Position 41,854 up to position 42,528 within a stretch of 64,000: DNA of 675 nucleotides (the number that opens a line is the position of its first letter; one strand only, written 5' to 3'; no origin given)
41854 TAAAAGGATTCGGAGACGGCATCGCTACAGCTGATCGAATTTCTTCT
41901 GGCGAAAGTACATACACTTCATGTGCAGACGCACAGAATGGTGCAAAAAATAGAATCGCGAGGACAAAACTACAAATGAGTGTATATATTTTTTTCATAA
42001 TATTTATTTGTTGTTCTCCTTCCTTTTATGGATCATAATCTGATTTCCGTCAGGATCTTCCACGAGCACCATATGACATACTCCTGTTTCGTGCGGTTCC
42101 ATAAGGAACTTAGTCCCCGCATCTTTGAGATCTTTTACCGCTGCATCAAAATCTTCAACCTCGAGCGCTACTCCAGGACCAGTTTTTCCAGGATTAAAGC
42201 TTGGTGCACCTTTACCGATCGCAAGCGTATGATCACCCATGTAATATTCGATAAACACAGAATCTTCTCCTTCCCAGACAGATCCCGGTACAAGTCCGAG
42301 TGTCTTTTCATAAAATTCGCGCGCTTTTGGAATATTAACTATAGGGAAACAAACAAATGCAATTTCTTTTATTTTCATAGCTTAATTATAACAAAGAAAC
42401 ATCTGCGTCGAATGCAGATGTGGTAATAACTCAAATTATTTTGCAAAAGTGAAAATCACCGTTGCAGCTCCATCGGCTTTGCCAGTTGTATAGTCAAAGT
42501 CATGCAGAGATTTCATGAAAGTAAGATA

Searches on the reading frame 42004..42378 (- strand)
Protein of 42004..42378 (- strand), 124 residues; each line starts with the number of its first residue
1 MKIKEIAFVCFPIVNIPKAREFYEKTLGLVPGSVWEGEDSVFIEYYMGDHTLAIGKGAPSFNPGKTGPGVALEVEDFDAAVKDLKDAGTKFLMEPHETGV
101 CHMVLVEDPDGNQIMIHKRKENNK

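Call 52: search_protein_families(library=pfam, proteins=[window:42004-42378:-], max_evalue=0.001)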
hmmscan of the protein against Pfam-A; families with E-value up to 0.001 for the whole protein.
window:42004-42378:- (124 aa): 2 families
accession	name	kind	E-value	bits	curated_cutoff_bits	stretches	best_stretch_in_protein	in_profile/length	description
PF00903.31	Glyoxalase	-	6.1e-13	49.7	20.6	1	10-116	6-121/121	Glyoxalase/Bleomycin resistance protein/Dioxygenase superfamily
PF13669.12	Glyoxalase_4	-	3.4e-05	24.5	27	1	15-97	9-99/109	Glyoxalase/Bleomycin resistance protein/Dioxygenase superfamily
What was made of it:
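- Checked: The paralogue at 42004-42378 is an intact VOC (PF00903, E=6e-13; call 52).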

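Call 53: search_protein_families(library=ncbifam, proteins=[window:42004-42378:-], max_evalue=0.001)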
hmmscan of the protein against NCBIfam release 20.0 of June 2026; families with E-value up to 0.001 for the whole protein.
window:42004-42378:- (124 aa): 2 families
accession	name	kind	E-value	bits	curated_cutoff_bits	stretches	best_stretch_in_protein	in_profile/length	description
TIGR00068.2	glyox_I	equivalog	6.8e-07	29.3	120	1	70-120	91-141/143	lactoylglutathione lyase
TIGR02295.1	HpaD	equivalog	4.5e-05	22.8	321.4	1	3-120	2-119/298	3,4-dihydroxyphenylacetate 2,3-dioxygenase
